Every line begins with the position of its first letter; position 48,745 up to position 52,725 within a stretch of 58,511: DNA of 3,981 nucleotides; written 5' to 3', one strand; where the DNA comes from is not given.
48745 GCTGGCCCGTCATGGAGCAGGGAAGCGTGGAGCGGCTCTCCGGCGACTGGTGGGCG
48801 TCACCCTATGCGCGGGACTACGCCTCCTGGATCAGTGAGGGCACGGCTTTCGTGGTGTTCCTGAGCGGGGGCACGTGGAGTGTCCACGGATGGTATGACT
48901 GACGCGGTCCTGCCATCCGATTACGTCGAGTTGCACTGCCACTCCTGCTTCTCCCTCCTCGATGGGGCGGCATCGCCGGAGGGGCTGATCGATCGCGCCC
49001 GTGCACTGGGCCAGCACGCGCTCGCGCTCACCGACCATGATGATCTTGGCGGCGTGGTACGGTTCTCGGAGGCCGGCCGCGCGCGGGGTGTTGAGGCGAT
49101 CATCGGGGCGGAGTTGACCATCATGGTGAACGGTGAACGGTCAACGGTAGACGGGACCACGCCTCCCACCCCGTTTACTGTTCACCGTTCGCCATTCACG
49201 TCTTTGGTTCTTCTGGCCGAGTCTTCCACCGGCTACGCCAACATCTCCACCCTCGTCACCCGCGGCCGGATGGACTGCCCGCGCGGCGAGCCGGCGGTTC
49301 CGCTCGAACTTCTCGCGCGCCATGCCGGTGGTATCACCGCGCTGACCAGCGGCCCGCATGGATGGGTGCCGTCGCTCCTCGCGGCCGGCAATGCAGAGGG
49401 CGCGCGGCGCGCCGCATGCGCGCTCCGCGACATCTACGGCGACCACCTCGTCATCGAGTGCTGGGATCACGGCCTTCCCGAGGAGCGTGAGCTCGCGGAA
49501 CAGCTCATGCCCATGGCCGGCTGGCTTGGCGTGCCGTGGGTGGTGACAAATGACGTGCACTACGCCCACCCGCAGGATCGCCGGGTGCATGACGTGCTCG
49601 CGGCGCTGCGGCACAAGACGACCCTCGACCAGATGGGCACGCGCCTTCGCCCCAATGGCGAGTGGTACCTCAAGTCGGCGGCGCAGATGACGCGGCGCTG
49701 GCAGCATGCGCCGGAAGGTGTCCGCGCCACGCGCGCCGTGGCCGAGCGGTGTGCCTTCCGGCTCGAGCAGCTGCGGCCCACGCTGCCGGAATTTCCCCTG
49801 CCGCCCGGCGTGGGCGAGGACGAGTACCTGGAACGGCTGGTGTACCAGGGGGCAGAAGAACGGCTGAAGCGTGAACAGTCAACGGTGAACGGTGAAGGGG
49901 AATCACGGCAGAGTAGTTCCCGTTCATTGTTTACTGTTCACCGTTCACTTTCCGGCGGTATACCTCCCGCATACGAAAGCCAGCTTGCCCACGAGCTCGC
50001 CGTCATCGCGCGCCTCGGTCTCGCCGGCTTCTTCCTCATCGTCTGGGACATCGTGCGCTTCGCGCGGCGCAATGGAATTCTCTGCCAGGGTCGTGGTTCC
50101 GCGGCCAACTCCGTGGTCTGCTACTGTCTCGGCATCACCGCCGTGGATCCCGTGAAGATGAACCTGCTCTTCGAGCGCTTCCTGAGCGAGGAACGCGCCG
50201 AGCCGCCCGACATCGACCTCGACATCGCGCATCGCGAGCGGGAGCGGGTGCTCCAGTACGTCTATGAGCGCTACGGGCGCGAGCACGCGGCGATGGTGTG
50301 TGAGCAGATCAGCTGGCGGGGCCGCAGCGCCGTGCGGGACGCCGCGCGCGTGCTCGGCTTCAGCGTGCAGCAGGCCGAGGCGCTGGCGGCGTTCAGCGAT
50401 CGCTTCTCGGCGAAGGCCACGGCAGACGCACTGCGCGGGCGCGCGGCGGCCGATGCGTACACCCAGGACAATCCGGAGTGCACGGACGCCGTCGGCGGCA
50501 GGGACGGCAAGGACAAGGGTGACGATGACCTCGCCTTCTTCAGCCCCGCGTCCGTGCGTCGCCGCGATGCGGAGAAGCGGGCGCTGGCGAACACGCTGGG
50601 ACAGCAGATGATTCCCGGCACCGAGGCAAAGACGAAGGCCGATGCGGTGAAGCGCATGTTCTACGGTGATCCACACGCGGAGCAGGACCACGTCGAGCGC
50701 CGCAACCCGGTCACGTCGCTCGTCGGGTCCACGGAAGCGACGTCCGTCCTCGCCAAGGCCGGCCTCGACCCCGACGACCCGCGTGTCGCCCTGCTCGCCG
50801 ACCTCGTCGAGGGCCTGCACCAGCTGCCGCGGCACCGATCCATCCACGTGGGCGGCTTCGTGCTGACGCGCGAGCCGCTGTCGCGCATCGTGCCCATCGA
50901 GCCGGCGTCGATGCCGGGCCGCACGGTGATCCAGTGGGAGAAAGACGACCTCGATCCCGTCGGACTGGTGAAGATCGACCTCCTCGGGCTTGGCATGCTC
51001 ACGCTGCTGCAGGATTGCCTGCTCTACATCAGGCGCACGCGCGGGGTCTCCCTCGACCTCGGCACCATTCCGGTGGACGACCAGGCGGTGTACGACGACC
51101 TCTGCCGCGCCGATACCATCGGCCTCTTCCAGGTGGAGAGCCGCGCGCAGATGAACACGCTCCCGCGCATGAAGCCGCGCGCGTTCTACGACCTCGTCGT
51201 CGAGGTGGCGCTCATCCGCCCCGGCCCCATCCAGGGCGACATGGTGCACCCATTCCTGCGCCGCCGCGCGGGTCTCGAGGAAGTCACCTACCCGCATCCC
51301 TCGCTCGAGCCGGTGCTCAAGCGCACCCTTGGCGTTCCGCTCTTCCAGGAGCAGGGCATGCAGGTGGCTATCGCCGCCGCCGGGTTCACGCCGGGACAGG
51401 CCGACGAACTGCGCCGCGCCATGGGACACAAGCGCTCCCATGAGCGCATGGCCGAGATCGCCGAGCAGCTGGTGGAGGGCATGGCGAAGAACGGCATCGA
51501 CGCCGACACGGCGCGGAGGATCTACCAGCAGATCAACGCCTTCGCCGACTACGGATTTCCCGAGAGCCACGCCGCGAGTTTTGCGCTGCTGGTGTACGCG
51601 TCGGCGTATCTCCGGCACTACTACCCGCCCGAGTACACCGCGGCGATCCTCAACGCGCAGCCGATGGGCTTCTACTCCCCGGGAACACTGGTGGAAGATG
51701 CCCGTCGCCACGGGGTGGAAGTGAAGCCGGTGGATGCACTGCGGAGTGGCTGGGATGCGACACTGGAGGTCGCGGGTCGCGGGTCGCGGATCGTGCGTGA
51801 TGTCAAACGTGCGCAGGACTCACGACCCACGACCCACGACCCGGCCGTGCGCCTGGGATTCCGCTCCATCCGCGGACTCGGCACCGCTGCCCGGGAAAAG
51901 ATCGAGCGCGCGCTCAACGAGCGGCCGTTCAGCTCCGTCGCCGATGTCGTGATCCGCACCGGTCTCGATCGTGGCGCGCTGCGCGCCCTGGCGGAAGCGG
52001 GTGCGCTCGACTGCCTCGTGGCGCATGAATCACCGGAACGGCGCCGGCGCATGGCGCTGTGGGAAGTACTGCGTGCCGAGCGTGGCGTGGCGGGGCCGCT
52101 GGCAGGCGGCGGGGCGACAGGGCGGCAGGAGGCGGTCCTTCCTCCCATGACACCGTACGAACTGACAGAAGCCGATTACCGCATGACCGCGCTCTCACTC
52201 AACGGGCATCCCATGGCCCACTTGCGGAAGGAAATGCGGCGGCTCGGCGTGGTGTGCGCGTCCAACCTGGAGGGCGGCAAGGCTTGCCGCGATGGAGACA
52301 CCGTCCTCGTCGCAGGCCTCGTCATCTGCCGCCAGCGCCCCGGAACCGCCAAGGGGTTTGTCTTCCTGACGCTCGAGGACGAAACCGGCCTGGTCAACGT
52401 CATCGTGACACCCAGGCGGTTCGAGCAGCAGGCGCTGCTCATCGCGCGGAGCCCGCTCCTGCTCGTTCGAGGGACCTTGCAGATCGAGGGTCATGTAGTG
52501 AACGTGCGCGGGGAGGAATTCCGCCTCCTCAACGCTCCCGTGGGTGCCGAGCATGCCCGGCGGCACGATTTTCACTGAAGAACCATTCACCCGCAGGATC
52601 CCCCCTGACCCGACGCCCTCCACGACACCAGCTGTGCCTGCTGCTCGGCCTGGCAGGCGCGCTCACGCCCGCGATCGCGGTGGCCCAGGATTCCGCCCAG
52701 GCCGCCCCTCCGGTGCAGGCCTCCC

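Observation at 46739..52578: imuA-imuB-dnaE2 mutasome cassette peppered with heptad-palindrome insertions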

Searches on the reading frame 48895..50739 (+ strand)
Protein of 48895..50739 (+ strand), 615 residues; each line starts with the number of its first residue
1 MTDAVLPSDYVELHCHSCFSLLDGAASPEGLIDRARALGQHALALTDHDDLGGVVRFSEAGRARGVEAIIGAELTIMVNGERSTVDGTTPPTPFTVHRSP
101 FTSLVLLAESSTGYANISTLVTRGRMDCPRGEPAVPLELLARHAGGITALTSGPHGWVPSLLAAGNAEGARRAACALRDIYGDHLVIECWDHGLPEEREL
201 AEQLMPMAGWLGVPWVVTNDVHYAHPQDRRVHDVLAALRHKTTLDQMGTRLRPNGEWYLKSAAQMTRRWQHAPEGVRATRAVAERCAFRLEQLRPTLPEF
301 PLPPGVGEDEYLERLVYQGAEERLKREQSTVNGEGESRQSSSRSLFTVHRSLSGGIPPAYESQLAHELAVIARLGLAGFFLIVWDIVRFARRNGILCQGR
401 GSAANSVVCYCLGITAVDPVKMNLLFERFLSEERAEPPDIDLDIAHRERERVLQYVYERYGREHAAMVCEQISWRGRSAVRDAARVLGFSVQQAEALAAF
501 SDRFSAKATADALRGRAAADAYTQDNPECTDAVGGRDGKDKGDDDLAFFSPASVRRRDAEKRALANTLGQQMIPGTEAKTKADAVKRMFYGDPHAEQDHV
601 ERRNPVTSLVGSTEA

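Call 75: predict_structure(alignment_id=A3)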
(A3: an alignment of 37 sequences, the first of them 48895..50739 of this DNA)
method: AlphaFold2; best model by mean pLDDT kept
length: 615 residues; sequences in the alignment: 37
mean_pLDDT: 72.4   pTM: 0.56
mean pLDDT of the five models: 72.4, 71.1, 70.4, 68.2, 67.3
residues with pLDDT >= 90: 194; 70-90: 174; 50-70: 107; < 50: 140
segments of 3 or more residues with pLDDT < 50: 1-3, 81-98, 294-296, 338-353, 502-547, 565-615
pLDDT, mean of each block of 10 residues (from residue 1): 59 89 79 96 92 83 94 85 40 42 93 83 70 84 94 90 94 97 97 90 96 96 90 77 72 77 93 94 92 61 88 94 78 54 43 71 91 85 90 84 83 89 71 58 75 80 63 59 63 62 45 36 32 33 47 68 48 34 40 38 32 31
secondary structure, 60 per line:
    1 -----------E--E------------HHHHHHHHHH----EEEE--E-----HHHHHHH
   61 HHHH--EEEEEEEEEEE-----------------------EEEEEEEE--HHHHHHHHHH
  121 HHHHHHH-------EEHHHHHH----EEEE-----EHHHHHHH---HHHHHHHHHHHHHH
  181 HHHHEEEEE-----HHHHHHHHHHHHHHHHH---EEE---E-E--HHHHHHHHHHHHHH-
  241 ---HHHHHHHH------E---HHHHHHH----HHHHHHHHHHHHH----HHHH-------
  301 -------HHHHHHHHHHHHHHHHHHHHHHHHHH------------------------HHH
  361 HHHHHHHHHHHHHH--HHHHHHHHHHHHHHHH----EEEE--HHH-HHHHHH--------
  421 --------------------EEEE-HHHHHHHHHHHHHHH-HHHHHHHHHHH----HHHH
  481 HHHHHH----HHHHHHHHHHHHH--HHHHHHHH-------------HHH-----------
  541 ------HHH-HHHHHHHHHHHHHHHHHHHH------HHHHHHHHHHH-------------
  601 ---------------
elements in order: H28-37 E42-45 H54-64 E67-77 E101-108 H111-127 H137-142 E147-150 H157-163 H167-184 E185-189 H195-211 E215-217 H226-239 H244-251 H262-268 H273-285 H290-293 H308-333 H358-374 H377-392 E397-400 H407-412 E441-444 H446-460 H462-472 H477-486 H491-503 H506-513 H551-570 H577-587

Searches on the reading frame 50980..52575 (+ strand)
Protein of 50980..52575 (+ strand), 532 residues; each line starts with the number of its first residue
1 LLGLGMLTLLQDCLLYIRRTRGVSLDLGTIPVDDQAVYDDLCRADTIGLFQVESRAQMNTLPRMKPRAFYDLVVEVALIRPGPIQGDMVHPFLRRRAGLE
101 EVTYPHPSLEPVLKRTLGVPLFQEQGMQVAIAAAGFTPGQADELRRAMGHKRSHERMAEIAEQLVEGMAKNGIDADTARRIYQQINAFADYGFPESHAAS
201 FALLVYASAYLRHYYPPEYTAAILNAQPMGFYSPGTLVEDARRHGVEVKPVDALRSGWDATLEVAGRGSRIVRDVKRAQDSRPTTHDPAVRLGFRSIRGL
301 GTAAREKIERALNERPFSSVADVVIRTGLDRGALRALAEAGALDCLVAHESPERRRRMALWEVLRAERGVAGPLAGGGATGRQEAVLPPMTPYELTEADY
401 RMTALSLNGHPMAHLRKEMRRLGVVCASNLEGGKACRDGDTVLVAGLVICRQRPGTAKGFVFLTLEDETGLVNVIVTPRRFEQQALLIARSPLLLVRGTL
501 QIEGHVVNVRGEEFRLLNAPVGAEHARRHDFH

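Call 76: predict_structure(alignment_id=A4)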
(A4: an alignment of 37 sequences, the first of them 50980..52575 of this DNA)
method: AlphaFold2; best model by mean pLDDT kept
length: 532 residues; sequences in the alignment: 37
mean_pLDDT: 75.0   pTM: 0.64
mean pLDDT of the five models: 75.0, 70.7, 66.6, 61.9, 61.6
residues with pLDDT >= 90: 86; 70-90: 289; 50-70: 87; < 50: 70
segments of 3 or more residues with pLDDT < 50: 1-3, 46-56, 81-86, 192-194, 228-231, 268-285, 371-374, 376-384, 453-457, 529-532
pLDDT, mean of each block of 10 residues (from residue 1): 61 87 83 86 56 46 75 68 51 83 81 80 73 79 66 70 84 80 66 59 82 87 71 69 85 93 65 40 59 87 92 95 94 86 93 88 78 45 61 71 58 78 89 82 86 55 83 87 82 90 86 83 50 37
secondary structure, 60 per line:
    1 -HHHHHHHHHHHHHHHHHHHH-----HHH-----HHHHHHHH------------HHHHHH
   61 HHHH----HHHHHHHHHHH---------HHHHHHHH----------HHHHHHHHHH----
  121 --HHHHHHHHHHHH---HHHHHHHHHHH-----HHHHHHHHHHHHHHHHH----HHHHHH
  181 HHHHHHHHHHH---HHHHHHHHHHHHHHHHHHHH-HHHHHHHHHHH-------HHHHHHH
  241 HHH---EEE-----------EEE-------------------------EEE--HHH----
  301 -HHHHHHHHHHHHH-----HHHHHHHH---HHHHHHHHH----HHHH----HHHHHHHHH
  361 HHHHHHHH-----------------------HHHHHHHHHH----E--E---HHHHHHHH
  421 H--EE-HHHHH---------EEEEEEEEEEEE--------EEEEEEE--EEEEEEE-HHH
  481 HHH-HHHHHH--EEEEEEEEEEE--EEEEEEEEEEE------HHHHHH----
elements in order: H2-21 H35-42 H55-64 H69-79 H89-96 H107-116 H123-134 H138-148 H154-170 H175-191 H195-214 H216-226 H234-243 E247-249 E261-263 E289-291 H302-314 H320-327 H331-339 H344-347 H352-368 H392-401 H413-421 H427-431 E441-452 E461-467 E470-476 H478-483 H485-490 E493-503 E506-516 H523-528
